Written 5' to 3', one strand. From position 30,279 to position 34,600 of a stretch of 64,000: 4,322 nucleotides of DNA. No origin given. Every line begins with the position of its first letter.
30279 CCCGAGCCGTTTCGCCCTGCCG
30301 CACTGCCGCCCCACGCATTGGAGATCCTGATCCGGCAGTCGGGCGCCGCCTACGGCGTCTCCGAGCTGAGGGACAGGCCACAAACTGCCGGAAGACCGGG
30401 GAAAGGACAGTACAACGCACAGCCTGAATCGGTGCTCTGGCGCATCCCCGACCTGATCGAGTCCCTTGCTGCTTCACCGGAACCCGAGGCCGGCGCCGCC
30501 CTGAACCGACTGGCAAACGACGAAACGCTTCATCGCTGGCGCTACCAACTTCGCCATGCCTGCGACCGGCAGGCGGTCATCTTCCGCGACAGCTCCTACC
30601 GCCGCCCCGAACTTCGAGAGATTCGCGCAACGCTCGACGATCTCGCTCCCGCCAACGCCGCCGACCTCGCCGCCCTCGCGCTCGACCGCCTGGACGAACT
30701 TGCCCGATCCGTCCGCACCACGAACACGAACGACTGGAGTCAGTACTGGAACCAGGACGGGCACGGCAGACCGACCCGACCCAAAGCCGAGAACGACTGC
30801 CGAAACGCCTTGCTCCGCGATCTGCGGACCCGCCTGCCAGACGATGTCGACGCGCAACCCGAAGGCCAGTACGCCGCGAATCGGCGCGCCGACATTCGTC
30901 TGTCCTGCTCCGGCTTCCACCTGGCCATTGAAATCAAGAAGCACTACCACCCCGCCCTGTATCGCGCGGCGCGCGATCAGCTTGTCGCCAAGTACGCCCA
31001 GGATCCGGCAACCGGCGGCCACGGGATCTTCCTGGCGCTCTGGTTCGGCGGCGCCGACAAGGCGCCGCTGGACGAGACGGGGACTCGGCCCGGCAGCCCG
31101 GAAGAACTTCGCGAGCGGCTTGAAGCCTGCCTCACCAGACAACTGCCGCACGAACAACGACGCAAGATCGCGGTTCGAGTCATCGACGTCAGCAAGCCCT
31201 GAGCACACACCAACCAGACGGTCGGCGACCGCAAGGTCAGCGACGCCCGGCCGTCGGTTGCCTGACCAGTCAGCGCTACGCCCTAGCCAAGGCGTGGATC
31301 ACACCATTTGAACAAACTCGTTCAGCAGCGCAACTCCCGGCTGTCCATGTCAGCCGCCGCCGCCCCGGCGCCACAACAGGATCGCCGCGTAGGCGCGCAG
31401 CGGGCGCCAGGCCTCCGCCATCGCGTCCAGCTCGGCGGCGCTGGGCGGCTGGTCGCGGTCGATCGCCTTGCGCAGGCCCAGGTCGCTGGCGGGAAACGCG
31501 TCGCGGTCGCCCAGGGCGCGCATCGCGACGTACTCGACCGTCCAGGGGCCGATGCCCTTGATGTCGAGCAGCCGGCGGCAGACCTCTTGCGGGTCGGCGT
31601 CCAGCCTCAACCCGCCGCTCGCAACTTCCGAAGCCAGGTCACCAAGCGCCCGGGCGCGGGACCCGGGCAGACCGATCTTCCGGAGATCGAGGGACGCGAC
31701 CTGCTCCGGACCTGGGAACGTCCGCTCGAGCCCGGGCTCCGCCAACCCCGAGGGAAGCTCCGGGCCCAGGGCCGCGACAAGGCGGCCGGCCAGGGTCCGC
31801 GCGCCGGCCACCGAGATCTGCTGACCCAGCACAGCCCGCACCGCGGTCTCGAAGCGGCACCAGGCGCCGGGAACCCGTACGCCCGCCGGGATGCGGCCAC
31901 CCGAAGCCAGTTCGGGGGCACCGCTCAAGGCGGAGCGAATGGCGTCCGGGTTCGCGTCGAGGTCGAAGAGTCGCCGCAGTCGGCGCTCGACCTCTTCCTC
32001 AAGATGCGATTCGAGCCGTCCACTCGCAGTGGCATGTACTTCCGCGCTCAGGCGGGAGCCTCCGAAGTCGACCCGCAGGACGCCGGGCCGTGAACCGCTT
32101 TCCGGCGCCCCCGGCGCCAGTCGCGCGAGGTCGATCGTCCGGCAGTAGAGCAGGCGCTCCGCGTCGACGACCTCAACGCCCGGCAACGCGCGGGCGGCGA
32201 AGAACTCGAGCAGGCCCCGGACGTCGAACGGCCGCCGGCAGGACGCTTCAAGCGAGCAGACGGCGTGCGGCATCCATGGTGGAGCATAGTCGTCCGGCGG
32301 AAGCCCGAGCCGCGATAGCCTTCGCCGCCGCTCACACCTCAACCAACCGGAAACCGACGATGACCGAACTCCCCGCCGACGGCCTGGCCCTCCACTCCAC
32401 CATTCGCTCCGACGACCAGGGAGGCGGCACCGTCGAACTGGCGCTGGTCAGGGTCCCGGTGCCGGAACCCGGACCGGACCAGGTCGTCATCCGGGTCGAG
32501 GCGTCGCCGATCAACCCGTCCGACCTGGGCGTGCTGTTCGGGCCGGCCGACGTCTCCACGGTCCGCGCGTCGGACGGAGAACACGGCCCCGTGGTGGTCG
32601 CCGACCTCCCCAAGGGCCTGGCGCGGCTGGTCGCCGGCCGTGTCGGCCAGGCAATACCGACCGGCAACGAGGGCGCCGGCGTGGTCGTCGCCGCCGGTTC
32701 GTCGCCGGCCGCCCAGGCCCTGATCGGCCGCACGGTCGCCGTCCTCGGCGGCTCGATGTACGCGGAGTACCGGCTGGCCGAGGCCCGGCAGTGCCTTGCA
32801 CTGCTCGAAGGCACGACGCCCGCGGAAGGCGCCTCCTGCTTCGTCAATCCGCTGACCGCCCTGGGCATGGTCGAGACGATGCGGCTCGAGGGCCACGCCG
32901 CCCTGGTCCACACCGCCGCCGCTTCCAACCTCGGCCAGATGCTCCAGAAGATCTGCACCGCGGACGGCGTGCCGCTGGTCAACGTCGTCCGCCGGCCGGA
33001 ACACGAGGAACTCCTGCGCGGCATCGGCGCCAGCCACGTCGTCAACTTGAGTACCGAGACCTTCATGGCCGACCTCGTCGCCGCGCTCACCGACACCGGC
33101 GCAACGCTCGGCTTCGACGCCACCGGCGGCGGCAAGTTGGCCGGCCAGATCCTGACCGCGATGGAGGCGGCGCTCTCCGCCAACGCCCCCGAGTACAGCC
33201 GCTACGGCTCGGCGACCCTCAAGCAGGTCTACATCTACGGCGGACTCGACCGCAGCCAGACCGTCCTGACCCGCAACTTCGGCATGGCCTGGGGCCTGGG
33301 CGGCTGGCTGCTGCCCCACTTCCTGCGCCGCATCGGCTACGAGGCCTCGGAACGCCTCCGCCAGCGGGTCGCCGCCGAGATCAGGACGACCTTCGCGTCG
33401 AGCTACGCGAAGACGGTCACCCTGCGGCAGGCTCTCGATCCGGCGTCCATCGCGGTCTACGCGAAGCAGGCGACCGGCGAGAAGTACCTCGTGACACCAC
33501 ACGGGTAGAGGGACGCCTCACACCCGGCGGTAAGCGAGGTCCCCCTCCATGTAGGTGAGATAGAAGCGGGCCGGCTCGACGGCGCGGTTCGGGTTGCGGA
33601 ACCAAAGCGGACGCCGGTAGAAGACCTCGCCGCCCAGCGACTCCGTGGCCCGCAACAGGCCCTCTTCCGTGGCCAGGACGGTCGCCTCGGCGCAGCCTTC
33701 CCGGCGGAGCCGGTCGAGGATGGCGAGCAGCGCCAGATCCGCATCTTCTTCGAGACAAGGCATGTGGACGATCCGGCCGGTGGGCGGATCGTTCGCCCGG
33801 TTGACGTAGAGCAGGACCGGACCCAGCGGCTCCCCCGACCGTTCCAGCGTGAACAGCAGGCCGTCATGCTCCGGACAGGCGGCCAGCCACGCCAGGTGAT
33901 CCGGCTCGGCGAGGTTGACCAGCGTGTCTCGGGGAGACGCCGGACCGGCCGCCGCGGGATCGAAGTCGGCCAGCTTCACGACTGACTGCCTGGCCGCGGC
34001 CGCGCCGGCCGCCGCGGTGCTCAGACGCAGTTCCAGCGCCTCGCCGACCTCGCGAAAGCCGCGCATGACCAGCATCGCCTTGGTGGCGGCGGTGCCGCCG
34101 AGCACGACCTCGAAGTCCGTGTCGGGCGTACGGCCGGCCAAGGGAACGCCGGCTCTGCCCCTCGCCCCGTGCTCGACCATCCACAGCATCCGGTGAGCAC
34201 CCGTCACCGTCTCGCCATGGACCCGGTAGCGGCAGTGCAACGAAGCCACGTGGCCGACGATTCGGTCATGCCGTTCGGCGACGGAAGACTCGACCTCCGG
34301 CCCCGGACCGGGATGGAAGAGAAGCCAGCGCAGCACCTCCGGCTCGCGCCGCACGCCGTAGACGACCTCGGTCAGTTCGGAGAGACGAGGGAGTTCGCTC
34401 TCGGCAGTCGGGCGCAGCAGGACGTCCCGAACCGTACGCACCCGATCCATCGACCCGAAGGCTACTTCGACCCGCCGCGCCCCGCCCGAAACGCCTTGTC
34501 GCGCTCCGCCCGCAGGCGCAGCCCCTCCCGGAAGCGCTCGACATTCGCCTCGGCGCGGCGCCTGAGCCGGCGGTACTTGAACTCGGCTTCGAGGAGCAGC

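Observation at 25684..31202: Two-gene NTPase module: DUF4143-type AAA ATPase coupled to a giant NACHT/STAND NTPase, both ending in a matching PD-(D/E)xK-like motif, as a candidate undescribed defence or signalling system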

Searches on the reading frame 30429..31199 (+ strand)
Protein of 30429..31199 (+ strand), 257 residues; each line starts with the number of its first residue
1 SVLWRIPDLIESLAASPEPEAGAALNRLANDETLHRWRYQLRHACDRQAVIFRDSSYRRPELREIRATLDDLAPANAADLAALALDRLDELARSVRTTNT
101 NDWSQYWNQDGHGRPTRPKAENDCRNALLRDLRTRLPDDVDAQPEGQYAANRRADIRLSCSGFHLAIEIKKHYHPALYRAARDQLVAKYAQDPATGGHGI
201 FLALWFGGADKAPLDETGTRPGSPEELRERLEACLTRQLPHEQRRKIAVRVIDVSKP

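Call 34: search_solved_structures(query=A2, max_evalue=10, show_alignments=2)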
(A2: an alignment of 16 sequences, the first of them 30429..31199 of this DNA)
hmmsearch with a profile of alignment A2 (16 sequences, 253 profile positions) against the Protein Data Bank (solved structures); distinct sequences matched with E-value up to 10: 2.
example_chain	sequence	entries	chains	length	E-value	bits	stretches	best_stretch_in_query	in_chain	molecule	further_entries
3ph0_A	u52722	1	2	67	0.27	13.8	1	65-112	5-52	AscE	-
2q1k_A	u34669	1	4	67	0.53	12.9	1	66-112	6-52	AscE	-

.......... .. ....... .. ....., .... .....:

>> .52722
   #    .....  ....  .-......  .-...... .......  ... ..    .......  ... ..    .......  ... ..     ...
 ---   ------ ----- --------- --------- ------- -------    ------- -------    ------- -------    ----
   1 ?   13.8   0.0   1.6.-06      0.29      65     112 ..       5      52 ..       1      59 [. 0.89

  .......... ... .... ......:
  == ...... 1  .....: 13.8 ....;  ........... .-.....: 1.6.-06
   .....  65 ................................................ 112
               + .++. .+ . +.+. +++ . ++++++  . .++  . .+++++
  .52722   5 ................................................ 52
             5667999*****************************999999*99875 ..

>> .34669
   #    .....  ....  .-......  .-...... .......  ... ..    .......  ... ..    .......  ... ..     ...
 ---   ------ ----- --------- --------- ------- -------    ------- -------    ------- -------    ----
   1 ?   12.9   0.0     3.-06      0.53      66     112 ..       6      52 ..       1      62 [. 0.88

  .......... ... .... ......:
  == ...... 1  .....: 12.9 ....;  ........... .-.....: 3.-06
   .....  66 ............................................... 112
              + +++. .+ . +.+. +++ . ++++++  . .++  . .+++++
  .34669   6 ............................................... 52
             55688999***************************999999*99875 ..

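Call 45: predict_structure(alignment_id=A3)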
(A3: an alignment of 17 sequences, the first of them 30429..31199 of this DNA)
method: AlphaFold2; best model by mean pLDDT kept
length: 257 residues; sequences in the alignment: 17
mean_pLDDT: 82.1   pTM: 0.69
mean pLDDT of the five models: 82.1, 81.9, 81.3, 81.3, 65.9
residues with pLDDT >= 90: 82; 70-90: 134; 50-70: 23; < 50: 18
segments of 3 or more residues with pLDDT < 50: 57-69, 147-151
pLDDT, mean of each block of 10 residues (from residue 1): 75 79 88 87 80 55 46 76 89 77 87 89 91 89 66 76 89 92 81 84 91 90 94 91 88 88
secondary structure, 60 per line:
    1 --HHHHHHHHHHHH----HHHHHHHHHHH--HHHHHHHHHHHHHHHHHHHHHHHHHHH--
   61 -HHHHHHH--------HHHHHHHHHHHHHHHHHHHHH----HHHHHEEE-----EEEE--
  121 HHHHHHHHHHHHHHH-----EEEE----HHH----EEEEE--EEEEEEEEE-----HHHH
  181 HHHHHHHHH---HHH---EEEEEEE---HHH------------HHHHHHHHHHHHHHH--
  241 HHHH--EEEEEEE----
elements in order: H3-14 H19-29 H32-58 H62-68 H77-97 H102-106 E107-109 E115-118 H121-135 E141-144 E156-160 E163-171 H177-189 E199-205 H224-238 H241-244 E247-253

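Call 114: search_protein_representatives(alignment_id=A3)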
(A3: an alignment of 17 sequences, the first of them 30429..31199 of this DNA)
Query: 17 sequences, 257 profile positions. Proteins with E-value up to 0.001 (for the whole library): 3437; up to 1e-10: 1915; up to 1e-30: 1259. The best 150 are listed.
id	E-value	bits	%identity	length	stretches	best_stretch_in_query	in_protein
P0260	2.4e-130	449.8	-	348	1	2-257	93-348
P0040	2.8e-121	420.1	-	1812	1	3-257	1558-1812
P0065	3.7e-119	413.1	-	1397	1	4-257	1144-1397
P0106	7.5e-118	408.8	-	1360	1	2-257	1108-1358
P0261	1.5e-117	407.9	-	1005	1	2-257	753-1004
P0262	2.4e-117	407.1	-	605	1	4-256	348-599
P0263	3.0e-111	387.2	-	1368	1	2-257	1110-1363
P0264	2.7e-110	384.1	-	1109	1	2-255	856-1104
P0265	6.2e-110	382.9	-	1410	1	3-256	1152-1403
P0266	8.6e-108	375.9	-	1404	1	2-257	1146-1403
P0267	1.2e-107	375.3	-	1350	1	3-257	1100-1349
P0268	2.0e-105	368.1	-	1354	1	2-257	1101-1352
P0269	1.4e-104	365.4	-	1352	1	4-256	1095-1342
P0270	5.0e-104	363.5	-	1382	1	3-256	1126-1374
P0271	9.3e-104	362.6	-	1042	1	5-256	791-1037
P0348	9.9e-88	310.1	-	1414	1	3-257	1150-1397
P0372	1.5e-84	299.7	-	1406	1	2-257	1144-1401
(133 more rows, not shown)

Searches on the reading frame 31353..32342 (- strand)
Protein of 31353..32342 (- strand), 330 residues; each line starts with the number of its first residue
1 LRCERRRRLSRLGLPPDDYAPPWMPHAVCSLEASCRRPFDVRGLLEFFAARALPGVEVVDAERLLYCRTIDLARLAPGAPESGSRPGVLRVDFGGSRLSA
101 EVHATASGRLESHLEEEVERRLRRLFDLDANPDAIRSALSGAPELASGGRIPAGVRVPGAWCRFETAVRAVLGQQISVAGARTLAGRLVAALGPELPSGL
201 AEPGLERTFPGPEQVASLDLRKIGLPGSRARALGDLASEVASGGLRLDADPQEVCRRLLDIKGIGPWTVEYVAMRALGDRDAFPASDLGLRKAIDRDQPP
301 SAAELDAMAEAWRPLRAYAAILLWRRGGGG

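Call 66: search_protein_families(library=pfam, proteins=[window:31353-32342:-], max_evalue=0.00001)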
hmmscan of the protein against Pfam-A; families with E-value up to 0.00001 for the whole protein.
window:31353-32342:- (330 aa): 2 families
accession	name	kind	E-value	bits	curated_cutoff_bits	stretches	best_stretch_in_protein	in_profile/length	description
PF06029.17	AlkA_N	-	1.3e-23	83.9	26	1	33-161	4-117/118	AlkA N-terminal domain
PF00730.31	HhH-GPD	-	2.5e-07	31.4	26.2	1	168-311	1-102/108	HhH-GPD superfamily base excision DNA repair protein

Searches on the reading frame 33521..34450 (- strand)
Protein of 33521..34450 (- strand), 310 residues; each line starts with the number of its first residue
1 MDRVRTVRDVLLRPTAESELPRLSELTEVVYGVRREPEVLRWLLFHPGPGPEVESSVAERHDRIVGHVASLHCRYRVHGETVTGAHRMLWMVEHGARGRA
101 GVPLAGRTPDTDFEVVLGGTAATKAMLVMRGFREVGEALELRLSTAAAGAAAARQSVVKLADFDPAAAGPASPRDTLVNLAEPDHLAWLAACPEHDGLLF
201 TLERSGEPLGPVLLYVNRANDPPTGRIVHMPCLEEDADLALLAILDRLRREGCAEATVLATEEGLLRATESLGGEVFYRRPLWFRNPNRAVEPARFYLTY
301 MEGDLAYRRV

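Call 66: search_protein_families(library=pfam, proteins=[window:33521-34450:-], max_evalue=0.00001)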
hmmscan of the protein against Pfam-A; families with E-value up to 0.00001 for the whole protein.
window:33521-34450:- (310 aa): 1 family
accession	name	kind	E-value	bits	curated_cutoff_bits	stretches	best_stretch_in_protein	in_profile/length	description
PF13527.13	Acetyltransf_9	-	3.2e-06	27.6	25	1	13-99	3-87/127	Acetyltransferase (GNAT) domain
